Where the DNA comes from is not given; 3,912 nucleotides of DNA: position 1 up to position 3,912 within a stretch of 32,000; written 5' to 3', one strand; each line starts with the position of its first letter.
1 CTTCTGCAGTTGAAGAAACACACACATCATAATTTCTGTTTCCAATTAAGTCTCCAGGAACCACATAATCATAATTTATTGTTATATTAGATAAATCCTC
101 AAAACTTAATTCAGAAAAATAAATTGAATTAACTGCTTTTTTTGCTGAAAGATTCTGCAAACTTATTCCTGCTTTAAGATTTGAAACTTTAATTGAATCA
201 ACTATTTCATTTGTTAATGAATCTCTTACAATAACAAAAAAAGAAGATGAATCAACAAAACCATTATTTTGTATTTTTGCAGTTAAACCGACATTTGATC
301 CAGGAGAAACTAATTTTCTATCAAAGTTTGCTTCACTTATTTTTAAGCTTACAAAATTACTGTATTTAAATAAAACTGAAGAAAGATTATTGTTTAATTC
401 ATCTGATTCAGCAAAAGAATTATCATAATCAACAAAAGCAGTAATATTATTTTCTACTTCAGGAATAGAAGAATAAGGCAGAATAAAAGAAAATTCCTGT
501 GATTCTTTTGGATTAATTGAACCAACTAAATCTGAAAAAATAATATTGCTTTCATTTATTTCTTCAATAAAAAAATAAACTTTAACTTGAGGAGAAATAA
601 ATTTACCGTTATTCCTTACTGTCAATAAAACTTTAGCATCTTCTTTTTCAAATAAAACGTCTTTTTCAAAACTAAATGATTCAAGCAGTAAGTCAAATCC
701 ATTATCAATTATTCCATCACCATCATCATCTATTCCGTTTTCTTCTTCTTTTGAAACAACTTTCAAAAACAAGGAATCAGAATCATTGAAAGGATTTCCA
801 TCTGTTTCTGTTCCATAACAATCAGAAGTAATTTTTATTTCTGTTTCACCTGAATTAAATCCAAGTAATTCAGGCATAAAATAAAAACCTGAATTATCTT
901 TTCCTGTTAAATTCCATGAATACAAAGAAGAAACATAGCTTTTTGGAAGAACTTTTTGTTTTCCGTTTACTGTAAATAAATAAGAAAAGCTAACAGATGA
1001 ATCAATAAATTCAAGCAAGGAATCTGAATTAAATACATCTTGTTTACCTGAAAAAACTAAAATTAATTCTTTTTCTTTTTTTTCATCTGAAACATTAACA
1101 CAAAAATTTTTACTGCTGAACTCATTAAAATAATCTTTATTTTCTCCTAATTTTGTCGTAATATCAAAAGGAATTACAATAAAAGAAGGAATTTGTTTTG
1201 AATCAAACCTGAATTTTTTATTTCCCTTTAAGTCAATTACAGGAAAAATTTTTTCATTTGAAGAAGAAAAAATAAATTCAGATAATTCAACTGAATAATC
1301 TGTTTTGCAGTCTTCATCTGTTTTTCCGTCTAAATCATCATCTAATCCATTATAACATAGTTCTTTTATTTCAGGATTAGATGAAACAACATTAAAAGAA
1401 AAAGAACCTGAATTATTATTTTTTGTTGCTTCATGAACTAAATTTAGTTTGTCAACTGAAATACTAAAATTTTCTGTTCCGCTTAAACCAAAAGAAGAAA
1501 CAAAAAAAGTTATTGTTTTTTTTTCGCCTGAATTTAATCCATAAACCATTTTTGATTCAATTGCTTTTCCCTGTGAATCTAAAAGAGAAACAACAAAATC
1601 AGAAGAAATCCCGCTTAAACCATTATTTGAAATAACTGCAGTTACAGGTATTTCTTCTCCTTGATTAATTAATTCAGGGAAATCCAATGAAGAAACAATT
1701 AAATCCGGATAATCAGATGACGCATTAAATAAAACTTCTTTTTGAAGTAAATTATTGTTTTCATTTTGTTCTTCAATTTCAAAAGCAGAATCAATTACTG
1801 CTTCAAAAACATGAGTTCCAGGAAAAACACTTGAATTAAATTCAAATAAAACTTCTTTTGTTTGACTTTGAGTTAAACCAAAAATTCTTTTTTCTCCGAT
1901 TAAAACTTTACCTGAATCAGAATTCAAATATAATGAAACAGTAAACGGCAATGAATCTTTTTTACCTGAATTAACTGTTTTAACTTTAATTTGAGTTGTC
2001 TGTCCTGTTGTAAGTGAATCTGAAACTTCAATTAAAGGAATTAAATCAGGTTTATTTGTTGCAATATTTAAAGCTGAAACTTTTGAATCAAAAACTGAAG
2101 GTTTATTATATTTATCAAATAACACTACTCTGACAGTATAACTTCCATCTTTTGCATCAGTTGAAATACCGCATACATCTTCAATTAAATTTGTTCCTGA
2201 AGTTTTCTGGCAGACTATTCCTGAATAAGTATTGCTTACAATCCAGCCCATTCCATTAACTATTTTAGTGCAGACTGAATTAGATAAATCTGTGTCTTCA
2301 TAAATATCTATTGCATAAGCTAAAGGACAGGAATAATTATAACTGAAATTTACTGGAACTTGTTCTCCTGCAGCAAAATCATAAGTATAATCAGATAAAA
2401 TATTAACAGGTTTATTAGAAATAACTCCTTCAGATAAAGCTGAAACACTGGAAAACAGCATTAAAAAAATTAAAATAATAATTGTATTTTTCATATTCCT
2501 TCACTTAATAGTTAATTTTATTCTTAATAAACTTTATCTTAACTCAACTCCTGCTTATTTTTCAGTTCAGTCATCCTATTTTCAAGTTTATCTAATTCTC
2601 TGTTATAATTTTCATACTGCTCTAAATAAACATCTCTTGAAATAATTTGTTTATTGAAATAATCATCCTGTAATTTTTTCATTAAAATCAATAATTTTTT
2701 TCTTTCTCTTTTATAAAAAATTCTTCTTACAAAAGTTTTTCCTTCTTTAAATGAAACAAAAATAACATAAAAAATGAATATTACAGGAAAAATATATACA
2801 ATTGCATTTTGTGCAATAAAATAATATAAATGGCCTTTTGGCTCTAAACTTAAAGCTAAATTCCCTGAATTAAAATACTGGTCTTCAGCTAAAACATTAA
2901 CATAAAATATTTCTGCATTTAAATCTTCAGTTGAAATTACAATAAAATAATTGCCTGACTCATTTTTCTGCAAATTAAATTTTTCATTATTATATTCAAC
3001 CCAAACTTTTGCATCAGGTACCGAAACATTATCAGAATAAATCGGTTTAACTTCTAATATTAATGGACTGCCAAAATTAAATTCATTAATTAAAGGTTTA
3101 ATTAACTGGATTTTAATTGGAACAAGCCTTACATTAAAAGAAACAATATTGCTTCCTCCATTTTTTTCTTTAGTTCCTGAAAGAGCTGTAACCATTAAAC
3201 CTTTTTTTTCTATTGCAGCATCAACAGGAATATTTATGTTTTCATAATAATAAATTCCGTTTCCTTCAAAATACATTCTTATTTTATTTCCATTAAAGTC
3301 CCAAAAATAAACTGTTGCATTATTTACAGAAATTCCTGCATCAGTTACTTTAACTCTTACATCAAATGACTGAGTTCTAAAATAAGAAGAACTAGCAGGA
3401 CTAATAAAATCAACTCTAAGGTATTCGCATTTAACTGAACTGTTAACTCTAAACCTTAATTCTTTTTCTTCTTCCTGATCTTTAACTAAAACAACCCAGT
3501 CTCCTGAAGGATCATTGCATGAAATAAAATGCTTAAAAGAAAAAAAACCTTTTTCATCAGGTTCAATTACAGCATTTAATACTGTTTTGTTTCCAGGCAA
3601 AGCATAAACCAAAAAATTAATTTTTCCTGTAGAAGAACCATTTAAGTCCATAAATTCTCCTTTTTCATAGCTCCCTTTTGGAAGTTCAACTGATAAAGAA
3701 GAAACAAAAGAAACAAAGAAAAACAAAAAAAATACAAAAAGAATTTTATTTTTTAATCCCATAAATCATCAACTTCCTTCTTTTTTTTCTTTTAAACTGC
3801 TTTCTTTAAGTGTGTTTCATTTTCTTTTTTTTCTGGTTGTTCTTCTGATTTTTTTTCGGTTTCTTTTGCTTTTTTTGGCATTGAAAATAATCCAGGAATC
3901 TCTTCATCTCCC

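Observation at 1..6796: KaiC-like ATPase heading a same-strand cluster of two paralogous surface 'receptors' and a CARDB adhesin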

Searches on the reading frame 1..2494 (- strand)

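Call 7: search_protein_families(library=pfam, proteins=[window:1-2494:-], max_evalue=0.01)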
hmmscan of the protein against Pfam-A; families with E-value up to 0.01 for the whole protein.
window:1-2494:- (831 aa): 2 families
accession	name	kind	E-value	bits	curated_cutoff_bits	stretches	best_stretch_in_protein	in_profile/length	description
PF07705.17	CARDB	-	1.8e-41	140.9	22.7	3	148-251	1-100/101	CARDB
PF02258.22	SLT_beta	-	0.0045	17.4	27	0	124-177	10-61/70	Shiga-like toxin beta subunit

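Call 10: search_protein_families(library=ncbifam, proteins=[window:1-2494:-], max_evalue=0.01)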
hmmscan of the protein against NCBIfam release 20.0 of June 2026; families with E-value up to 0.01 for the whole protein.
window:1-2494:- (831 aa): 7 families
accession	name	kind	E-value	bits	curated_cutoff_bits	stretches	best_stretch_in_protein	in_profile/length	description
NF052324.1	PorU_rel_Nterm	equivalog_domain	3.8e-08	32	450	1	162-248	792-879/879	putative type IX secretion system sortase PorU2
NF041691.1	Shig_StxB_2b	exception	0.00018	21.6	201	1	124-178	27-79/87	Shiga toxin Stx2b subunit B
NF033660.0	Shiga_Stx2B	exception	0.00056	19.9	165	1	122-178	25-79/87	Shiga toxin Stx2 subunit B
NF041692.1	Shig_StxB_2f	exception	0.0018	18.5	201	1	120-178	23-79/87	Shiga toxin Stx2f subunit B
NF041701.1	Shig_StxB_2o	equivalog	0.0027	17.8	204.5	1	124-178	27-79/87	Shiga toxin Stx2o subunit B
NF041704.1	Shig_StxB_2e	exception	0.0035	17.3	203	0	124-177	27-78/87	Shiga toxin Stx2e subunit B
NF033662.1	acid_disulf_rpt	repeat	0.0043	16.8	41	0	378-396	5-26/32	acidic double-disulfide repeat-containing protein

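Call 69: search_protein_families(library=padloc, proteins=[window:1-2494:-], max_evalue=0.001)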
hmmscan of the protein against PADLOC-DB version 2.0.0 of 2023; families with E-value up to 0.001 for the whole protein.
window:1-2494:- (831 aa): 0 families

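Call 70: search_protein_families(library=phrogs, proteins=[window:1-2494:-], max_evalue=0.001)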
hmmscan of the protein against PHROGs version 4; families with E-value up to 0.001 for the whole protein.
window:1-2494:- (831 aa): 0 families

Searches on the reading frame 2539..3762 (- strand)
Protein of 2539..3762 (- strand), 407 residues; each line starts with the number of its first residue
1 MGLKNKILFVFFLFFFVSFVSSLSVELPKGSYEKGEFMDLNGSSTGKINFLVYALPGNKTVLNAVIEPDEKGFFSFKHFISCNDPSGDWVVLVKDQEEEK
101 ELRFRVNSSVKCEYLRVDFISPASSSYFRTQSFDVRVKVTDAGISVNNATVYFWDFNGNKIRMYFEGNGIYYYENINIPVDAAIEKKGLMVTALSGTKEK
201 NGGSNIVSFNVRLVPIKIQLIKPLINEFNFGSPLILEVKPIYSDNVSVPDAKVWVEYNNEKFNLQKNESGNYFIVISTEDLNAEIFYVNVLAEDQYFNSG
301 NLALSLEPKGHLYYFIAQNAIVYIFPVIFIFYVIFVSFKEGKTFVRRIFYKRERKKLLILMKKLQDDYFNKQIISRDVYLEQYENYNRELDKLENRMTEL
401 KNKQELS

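Call 7: search_protein_families(library=pfam, proteins=[window:2539-3762:-], max_evalue=0.01)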
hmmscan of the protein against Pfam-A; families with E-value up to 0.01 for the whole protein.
window:2539-3762:- (407 aa): 0 families

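Call 10: search_protein_families(library=ncbifam, proteins=[window:2539-3762:-], max_evalue=0.01)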
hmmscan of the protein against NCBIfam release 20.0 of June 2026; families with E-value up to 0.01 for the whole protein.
window:2539-3762:- (407 aa): 0 families

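Call 32: find_homologous_proteins(query=window:2539-3762:-, max_evalue=0.001)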
Query window:2539-3762:- (407 aa): 14 proteins with E <= 0.001 among 3306 candidates.
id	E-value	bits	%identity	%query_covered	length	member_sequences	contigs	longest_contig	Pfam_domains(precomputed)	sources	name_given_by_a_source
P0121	6.0e-265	896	100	100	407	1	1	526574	-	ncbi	-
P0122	5.7e-224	761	83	100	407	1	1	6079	-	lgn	-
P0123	6.0e-173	594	67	96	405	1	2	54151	-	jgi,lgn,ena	-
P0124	6.5e-168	577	66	96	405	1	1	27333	-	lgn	-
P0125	6.4e-167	574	63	93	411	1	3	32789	-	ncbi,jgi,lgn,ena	-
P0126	3.9e-165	568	64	93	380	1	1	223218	-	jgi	jgi:hypothetical protein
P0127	1.2e-162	560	63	94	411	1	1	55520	-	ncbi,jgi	-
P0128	5.3e-162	558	63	93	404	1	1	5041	-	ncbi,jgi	jgi:hypothetical protein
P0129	2.0e-160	552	61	96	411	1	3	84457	-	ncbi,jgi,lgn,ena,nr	ncbi:hypothetical protein KKG83_00495 [Candidatus Micrarchaeota archaeon]|nr:hypothetical protein [C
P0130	3.2e-153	529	58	99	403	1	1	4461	-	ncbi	-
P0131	2.7e-150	519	59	96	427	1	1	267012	-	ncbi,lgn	-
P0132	4.9e-147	508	57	96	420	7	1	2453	-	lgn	-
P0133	2.9e-88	315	40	99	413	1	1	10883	-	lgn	-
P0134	1.1e-83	300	55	60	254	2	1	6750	-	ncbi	ncbi:MAG: hypothetical protein ABH986_00005, partial [archaeon]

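Call 38: predict_structure(alignment_id=A2)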
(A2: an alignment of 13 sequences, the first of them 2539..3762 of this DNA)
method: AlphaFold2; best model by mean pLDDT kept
length: 407 residues; sequences in the alignment: 13
mean_pLDDT: 84.4   pTM: 0.58
mean pLDDT of the five models: 84.4, 82.9, 82.2, 81.7, 80.4
residues with pLDDT >= 90: 111; 70-90: 256; 50-70: 38; < 50: 2
segments of 3 or more residues with pLDDT < 50: none
pLDDT, mean of each block of 10 residues (from residue 1): 62 62 81 89 87 85 87 87 89 88 89 87 84 92 88 87 93 90 86 75 87 92 82 89 86 90 90 86 81 92 85 64 77 81 80 88 87 85 90 87 72
secondary structure, 60 per line:
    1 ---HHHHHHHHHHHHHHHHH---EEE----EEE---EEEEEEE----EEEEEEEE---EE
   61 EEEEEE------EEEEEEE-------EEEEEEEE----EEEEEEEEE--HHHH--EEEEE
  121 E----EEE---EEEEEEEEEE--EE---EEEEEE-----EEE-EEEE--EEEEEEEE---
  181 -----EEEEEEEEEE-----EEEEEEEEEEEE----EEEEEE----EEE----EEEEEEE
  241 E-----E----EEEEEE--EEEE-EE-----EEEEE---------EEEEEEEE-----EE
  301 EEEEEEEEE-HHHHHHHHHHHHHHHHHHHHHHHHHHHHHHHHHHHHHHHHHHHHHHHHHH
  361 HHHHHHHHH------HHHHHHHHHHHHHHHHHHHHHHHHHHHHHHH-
elements in order: H4-20 E24-26 E31-33 E37-43 E48-55 E59-66 E73-79 E87-94 E99-107 H110-113 E116-121 E126-128 E132-141 E149-154 E160-162 E164-167 E170-177 E186-195 E201-212 E217-222 E227-229 E234-241 E252-257 E260-263 E272-276 E286-293 E299-309 H311-369 H376-406

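Call 42: fold_search(model_id=the predicted structure, library=pdb)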
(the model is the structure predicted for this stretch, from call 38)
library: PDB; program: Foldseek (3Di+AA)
matches with E <= 10: 1912; with E <= 0.001: 848
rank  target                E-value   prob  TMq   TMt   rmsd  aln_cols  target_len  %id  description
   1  7ad7_B                2.3e-13  1.00  0.24  0.17  16.3       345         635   16  Crystal structure of human complement C5 in complex with the K8 bovine knob domain peptide. (released 2021-03-10)
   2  8coe_C                3.5e-13  1.00  0.20  0.13  19.4       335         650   16  complement C5 in complex with the LCP0195 nanobody (released 2024-01-03)
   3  5hcc_B                5.1e-13  1.00  0.24  0.16  16.1       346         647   15  Ternary complex of human Complement C5 with Ornithodoros moubata OmCI and Dermacentor andersoni RaCI3. (released 2016-03-30)
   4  5i5k_B                1.1e-12  1.00  0.20  0.06  19.4       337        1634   14  Structure of complement C5 in complex with eculizumab (released 2016-03-16)
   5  9qk2_F                1.1e-12  1.00  0.22  0.15  17.7       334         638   15  Structure of the Complement classical and lectin pathway C3 convertase in complex with substrate C3 (released 2025-12-24)
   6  7ad6_B                1.1e-12  1.00  0.20  0.13  19.5       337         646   15  Crystal structure of human complement C5 in complex with the K92 bovine knob domain peptide. (released 2021-03-10)
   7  3prx_A                1.2e-12  1.00  0.20  0.06  19.1       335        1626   15  Structure of Complement C5 in Complex with CVF and SSL7 (released 2011-01-19)
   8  8cml_E                2.1e-12  1.00  0.19  0.13  19.1       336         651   14  Cryo-EM structure of complement C5 in complex with nanobodies UNbC5-1 and UNbC5-2 (released 2023-09-27)
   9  6rqj_B                2.2e-12  1.00  0.24  0.17  16.3       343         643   15  Structure of human complement C5 complexed with tick inhibitors OmCI, RaCI1 and CirpT1 (released 2020-01-08)
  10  9u61_C                2.4e-12  1.00  0.21  0.14  17.4       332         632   14  CP/MBL pathways C3 convertase C4b2a and C3 complex (released 2026-01-14)
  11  7zgj_A                2.7e-12  1.00  0.24  0.17  16.1       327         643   14  Trypanosoma brucei gambiense ISG65 in complex with human complement component C3 (released 2023-04-05)
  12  8uin_G                2.7e-12  1.00  0.22  0.15  16.6       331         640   15  Structure of the C3bBb-albicin complex (released 2024-05-08)
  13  8ayh_C                2.7e-12  1.00  0.20  0.13  19.4       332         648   15  Structure of Complement C5 in Complex with small molecule inhibitor and CVF (released 2022-12-21)
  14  2yn5_B                3.0e-12  1.00  0.21  0.28  16.2       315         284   12  Structural insight into the giant calcium-binding adhesin SiiE: implications for the adhesion of Salmonella enterica t (released 2013-04-03)
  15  3g6j_A                3.7e-12  1.00  0.22  0.15  16.1       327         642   14  C3b in complex with a C3b specific Fab (released 2009-03-10)
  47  7ptp_A                8.9e-11  1.00  0.20  0.13  16.5       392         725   14  In-situ structure of pentameric S-layer protein (released 2021-12-15)
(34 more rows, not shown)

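Call 66: search_protein_representatives(alignment_id=A2)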
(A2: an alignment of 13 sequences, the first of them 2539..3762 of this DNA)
Query: 13 sequences, 404 profile positions. Proteins with E-value up to 0.001 (for the whole library): 581; up to 1e-10: 407; up to 1e-30: 130. The best 150 are listed.
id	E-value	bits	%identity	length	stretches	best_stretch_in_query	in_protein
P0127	3.1e-204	694.8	-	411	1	1-404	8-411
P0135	1.1e-123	429.6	-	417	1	4-403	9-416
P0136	1.4e-120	419.3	-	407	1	3-402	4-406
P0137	7.9e-119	413.5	-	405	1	1-403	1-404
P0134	2.8e-106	372.2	-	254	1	3-248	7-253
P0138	5.4e-90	318.6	-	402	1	2-400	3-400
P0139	3.2e-87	309.5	-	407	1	4-398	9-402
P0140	1.3e-85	304.1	-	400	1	2-398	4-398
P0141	3.5e-84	299.4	-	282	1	5-252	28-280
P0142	1.5e-77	277.6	-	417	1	2-400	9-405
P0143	1.6e-76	274.2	-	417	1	8-398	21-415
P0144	9.5e-76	271.7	-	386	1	21-403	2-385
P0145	6.4e-71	255.8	-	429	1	18-398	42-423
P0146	9.3e-68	245.3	-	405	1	20-398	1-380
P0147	9.5e-67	242.0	-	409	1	3-401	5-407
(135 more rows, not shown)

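Call 69: search_protein_families(library=padloc, proteins=[window:2539-3762:-], max_evalue=0.001)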
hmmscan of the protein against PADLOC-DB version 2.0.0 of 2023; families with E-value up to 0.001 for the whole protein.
window:2539-3762:- (407 aa): 0 families

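Call 70: search_protein_families(library=phrogs, proteins=[window:2539-3762:-], max_evalue=0.001)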
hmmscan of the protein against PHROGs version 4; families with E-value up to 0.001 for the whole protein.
window:2539-3762:- (407 aa): 0 families

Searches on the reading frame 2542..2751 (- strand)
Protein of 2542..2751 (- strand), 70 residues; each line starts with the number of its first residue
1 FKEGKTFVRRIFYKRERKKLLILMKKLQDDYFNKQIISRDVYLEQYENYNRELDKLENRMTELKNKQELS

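Call 31: search_protein_families(library=pfam, proteins=[window:2542-2751:-], max_evalue=10)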
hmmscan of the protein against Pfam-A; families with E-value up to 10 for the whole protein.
seq(70 aa): 3 families
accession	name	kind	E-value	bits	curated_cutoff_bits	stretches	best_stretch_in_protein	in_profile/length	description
PF14148.11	YhdB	-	0.0028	18.2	27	1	16-63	17-60/71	YhdB-like protein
PF19776.5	DUF6262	-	0.056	14.1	29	1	9-68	47-108/110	Family of unknown function (DUF6262)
PF04244.19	DPRP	-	0.089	13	22.1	1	1-26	139-164/224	Deoxyribodipyrimidine photo-lyase-related protein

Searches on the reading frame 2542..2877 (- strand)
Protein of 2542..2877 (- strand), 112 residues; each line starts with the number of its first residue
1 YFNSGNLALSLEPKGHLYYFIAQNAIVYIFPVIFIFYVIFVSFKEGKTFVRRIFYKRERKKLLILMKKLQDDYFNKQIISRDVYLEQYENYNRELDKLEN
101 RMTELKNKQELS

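Call 39: find_homologous_proteins(query=A3, max_evalue=0.001)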
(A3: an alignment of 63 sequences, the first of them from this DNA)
Query A3 (63 sequences): 4431 candidates shared short words with the query, none scored E <= 0.001.
